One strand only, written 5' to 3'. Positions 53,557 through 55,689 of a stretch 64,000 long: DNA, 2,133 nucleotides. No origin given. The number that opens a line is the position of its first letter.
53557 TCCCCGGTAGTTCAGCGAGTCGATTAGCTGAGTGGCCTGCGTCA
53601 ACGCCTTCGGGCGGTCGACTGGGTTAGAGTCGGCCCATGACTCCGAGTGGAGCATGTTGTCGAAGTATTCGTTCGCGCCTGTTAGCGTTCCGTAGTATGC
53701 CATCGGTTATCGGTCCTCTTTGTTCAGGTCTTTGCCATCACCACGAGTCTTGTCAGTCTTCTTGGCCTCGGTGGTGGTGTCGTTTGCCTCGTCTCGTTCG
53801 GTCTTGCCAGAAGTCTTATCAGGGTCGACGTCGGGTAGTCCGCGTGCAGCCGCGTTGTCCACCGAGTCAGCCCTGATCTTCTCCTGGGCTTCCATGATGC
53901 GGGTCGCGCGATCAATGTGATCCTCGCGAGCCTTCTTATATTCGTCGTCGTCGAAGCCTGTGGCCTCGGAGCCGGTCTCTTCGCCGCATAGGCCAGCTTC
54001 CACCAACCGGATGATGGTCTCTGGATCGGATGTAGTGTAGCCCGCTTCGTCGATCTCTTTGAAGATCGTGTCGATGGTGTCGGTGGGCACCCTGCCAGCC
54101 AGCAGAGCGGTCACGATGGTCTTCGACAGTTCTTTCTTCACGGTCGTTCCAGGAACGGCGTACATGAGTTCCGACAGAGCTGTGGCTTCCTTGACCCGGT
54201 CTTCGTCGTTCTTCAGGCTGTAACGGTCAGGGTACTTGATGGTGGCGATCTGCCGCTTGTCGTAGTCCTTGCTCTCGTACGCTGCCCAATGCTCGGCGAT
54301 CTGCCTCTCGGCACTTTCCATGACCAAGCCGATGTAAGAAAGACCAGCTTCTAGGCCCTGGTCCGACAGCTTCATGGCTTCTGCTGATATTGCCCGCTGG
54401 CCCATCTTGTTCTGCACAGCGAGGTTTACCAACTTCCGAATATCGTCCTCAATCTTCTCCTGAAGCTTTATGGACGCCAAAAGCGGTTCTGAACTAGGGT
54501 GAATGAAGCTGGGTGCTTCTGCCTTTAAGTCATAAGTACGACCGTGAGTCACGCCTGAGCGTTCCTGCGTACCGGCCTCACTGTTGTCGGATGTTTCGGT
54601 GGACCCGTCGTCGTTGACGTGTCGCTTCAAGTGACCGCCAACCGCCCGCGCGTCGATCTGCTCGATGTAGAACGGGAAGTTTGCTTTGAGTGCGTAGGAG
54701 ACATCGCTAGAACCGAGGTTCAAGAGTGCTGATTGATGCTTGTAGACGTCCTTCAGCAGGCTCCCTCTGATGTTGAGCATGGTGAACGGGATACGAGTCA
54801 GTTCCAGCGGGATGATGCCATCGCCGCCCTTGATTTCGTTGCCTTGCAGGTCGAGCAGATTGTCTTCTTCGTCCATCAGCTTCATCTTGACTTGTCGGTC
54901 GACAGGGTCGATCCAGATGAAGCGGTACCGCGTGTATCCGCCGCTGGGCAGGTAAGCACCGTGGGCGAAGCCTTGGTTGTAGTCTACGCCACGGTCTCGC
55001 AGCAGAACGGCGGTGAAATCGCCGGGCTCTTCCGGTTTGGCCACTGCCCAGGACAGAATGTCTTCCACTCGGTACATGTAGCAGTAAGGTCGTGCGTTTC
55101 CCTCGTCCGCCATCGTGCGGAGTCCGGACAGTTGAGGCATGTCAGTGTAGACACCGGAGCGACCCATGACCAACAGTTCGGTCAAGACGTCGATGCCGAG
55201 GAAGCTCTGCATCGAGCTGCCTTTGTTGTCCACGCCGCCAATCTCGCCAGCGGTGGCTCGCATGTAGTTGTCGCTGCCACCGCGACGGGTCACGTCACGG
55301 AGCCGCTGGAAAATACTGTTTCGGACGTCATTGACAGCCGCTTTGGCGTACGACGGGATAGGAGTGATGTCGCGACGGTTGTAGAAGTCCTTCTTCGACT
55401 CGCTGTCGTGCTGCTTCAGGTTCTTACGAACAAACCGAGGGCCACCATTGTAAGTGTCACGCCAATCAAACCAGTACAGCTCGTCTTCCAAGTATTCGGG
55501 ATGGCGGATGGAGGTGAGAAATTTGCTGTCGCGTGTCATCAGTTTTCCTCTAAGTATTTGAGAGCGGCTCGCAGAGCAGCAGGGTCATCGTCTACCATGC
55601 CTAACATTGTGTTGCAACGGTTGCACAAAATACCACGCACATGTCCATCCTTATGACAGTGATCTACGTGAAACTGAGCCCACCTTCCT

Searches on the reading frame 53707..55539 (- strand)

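Call 5: search_protein_families(library=phrogs, proteins=[window:53707-55539:-], max_evalue=0.01)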
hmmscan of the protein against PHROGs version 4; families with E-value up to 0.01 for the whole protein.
window:53707-55539:- (610 aa): 1 family
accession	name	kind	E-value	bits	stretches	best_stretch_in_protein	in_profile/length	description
phrog_145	-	head and packaging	4.6e-27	95.9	2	8-259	9-249/493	portal protein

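Call 6: search_protein_families(library=pfam, proteins=[window:53707-55539:-], max_evalue=0.01)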
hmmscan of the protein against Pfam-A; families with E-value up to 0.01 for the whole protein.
window:53707-55539:- (610 aa): 0 families
